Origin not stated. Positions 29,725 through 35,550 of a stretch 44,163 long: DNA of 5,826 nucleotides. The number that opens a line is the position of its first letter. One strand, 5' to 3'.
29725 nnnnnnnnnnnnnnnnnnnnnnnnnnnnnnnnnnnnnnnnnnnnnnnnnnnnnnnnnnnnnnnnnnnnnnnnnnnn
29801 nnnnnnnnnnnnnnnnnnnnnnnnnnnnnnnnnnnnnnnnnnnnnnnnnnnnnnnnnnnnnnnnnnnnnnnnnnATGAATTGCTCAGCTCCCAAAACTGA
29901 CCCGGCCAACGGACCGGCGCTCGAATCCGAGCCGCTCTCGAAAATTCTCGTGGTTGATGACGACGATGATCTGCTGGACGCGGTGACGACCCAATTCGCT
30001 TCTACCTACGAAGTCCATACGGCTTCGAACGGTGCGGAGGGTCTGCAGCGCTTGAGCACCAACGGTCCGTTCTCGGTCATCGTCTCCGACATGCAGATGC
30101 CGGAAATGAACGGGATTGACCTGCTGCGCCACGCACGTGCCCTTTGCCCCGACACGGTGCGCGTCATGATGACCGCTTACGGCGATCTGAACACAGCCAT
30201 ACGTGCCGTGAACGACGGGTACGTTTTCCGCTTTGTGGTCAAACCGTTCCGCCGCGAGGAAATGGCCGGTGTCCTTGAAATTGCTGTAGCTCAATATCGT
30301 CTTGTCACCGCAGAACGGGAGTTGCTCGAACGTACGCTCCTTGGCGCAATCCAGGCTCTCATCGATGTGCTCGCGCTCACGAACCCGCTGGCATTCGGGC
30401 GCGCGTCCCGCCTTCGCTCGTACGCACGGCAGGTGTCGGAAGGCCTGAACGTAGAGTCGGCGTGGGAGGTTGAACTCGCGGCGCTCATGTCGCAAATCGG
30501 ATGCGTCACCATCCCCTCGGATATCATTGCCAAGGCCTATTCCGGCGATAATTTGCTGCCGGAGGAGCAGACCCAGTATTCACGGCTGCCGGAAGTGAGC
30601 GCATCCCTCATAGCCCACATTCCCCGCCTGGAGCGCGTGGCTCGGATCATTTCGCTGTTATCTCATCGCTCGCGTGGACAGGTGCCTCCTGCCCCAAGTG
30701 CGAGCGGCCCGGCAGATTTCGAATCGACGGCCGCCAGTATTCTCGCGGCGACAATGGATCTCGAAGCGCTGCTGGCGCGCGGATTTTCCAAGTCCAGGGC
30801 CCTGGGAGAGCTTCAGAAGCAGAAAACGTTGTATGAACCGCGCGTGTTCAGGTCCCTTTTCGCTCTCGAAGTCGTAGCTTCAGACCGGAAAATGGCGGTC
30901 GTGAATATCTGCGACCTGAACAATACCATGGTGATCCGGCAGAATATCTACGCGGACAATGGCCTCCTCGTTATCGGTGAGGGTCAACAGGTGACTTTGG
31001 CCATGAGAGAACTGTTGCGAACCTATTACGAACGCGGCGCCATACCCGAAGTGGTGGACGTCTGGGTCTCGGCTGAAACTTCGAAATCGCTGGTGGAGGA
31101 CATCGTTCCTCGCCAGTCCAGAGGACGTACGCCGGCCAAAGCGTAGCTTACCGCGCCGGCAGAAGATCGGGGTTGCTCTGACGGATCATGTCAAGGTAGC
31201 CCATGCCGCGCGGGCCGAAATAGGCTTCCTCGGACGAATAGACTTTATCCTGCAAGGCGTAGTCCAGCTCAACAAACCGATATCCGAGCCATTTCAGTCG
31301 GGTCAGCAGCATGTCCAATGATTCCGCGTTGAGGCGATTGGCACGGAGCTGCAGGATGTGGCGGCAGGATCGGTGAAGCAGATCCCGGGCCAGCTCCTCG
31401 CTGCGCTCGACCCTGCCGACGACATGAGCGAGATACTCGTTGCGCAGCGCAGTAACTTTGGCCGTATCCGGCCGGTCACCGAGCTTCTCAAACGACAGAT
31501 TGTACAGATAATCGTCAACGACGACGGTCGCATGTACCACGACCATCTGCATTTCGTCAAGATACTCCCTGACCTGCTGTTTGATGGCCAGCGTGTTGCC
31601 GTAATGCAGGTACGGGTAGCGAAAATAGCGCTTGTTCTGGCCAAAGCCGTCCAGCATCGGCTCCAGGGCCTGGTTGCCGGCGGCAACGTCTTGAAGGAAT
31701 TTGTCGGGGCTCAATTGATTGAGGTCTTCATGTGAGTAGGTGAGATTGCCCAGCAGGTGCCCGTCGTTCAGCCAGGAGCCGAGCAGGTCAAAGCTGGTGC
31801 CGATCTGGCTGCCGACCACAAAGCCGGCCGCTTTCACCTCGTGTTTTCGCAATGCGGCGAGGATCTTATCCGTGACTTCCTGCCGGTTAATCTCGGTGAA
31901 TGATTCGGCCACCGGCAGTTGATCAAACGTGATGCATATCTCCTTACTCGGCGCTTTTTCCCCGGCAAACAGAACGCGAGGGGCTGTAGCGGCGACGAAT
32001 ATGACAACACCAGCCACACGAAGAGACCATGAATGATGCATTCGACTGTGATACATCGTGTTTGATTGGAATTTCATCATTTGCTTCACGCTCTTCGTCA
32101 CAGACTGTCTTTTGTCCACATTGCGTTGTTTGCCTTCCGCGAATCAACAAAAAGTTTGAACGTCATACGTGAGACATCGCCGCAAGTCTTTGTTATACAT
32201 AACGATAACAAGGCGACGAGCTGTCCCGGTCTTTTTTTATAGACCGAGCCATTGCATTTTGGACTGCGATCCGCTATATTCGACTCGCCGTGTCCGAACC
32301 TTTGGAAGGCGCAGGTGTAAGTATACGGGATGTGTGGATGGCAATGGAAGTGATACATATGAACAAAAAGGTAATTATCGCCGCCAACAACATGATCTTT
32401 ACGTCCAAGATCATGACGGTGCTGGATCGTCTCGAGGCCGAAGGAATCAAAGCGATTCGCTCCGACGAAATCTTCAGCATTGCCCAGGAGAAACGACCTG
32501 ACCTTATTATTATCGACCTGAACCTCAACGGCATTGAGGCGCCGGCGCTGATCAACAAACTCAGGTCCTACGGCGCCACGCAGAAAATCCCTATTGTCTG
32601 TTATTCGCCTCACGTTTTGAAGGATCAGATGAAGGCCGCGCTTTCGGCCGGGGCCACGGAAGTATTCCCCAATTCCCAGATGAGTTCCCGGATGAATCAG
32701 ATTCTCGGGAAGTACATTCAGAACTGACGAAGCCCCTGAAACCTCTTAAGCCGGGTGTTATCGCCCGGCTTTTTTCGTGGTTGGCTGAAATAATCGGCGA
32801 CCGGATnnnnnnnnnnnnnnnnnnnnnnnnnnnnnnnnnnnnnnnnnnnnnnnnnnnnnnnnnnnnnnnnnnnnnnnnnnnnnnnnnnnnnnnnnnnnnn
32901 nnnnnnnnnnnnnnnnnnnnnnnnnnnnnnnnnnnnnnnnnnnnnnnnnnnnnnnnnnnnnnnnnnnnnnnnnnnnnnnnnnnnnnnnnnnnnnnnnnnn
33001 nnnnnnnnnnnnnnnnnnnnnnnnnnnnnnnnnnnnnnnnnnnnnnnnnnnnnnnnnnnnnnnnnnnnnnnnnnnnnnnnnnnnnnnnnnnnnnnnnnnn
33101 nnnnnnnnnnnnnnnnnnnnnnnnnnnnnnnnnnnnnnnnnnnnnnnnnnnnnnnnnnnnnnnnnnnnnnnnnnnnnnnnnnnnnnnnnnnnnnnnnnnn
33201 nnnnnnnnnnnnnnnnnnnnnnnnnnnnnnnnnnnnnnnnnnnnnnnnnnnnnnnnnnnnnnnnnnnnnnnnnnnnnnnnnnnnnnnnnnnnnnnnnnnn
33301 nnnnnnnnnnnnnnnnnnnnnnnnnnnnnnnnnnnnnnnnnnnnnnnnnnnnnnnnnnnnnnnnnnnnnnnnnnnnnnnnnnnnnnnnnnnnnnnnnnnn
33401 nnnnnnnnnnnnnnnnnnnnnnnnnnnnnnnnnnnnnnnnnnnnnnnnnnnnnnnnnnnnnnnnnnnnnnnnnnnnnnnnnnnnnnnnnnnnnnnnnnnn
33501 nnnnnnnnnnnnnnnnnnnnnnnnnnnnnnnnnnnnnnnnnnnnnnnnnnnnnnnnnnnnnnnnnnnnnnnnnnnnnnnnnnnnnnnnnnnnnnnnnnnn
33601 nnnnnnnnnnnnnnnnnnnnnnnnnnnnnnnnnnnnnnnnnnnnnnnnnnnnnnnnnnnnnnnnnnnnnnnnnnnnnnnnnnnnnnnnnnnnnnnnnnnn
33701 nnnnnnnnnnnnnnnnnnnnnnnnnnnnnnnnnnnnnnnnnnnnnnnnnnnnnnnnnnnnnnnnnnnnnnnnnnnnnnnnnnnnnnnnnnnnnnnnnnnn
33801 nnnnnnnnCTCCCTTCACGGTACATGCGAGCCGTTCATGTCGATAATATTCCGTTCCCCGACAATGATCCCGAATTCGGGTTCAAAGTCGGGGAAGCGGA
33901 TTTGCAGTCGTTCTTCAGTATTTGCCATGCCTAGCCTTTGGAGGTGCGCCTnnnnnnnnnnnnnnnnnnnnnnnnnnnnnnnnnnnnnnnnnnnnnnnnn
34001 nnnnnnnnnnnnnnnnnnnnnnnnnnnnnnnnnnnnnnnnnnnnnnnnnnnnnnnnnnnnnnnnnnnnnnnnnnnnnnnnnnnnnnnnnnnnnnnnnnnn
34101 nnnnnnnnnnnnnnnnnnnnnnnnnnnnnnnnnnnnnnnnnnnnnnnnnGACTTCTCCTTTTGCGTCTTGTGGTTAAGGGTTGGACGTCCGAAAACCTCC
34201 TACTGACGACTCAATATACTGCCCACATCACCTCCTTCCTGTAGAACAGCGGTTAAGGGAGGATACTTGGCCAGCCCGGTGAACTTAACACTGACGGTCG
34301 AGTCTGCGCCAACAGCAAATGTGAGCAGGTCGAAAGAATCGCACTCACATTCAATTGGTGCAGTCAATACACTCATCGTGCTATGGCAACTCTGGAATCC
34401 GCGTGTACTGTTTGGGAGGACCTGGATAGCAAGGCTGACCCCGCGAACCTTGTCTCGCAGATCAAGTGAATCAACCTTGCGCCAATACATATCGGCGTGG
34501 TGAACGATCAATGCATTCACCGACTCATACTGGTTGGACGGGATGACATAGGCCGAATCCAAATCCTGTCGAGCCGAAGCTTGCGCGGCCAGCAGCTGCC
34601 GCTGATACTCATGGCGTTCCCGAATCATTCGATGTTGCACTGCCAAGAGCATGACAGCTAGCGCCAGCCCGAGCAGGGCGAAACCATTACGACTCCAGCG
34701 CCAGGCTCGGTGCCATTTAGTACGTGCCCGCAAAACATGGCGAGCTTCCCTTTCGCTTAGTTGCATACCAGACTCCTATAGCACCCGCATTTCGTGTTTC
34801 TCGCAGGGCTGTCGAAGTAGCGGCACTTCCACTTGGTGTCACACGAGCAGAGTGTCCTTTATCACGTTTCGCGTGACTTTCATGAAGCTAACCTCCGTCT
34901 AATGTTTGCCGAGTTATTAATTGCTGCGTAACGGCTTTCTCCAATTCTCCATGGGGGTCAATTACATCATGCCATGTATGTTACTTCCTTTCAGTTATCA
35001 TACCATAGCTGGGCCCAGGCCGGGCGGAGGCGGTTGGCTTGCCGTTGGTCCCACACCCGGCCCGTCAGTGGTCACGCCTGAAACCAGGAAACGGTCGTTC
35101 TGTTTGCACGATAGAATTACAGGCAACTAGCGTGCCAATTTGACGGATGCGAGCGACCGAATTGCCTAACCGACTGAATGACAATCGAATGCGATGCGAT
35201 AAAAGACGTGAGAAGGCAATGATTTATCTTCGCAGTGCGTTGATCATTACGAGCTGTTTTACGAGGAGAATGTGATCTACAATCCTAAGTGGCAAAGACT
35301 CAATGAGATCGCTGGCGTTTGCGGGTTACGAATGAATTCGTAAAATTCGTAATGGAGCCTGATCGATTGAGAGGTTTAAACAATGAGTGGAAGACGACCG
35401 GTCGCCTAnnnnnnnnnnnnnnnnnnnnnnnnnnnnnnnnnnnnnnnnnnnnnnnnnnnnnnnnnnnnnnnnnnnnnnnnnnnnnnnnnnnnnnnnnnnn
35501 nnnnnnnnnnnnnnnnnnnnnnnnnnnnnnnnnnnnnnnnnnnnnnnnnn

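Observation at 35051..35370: Duplicated, collinear ~320-nt regulatory module defines a two-operon regulon for the neighbouring EBP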

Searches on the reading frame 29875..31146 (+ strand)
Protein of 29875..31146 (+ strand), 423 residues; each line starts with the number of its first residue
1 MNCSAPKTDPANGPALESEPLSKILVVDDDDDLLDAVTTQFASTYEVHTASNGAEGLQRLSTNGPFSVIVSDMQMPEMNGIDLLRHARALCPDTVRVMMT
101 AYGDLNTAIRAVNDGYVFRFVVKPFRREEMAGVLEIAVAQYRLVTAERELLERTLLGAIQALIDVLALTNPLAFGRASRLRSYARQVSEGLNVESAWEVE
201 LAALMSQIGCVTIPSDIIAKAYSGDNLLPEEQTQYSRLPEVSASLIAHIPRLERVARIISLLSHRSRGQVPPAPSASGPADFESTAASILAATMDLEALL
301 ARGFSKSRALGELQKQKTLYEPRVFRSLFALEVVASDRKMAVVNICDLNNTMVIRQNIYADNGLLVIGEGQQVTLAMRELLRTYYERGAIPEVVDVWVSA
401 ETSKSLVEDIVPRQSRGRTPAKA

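Call 8: search_protein_families(library=pfam, proteins=[window:29875-31146:+], max_evalue=0.01)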
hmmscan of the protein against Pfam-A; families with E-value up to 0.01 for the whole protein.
window:29875-31146:+ (423 aa): 2 families
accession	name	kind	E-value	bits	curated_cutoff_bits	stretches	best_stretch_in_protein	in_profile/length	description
PF13487.12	HD_5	-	2.9e-23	82.9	27.2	1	161-324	2-170/170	HD domain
PF00072.30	Response_reg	-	1.1e-20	74.2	30.2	1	24-131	1-107/111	Response regulator receiver domain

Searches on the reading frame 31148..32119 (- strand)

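Call 8: search_protein_families(library=pfam, proteins=[window:31148-32119:-], max_evalue=0.01)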
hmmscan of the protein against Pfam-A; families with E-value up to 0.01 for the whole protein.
window:31148-32119:- (323 aa): 1 family
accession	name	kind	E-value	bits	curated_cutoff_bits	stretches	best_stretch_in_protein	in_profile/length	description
PF01522.26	Polysacc_deac_1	-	5.6e-23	81.7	23.1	1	55-177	3-112/124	Polysaccharide deacetylase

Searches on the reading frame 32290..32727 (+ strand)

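Call 8: search_protein_families(library=pfam, proteins=[window:32290-32727:+], max_evalue=0.01)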
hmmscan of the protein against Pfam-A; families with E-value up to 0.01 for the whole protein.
window:32290-32727:+ (145 aa): 1 family
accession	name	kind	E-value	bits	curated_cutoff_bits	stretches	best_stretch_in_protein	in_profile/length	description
PF00072.30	Response_reg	-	1.9e-08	34.9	30.2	1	30-125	3-96/111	Response regulator receiver domain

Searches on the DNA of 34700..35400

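Call 39: search_rna_families(source=window, start=34700, end=35400, threshold=evalue, max_evalue=10)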
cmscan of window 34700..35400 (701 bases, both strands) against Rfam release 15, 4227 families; matches with E-value up to 10: 1.
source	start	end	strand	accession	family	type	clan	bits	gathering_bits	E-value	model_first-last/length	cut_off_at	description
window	35249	35342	+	RF02046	Sphinx_1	Gene; lncRNA;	-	14.9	34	3.5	1-100/100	no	Sphinx_ conserved region 1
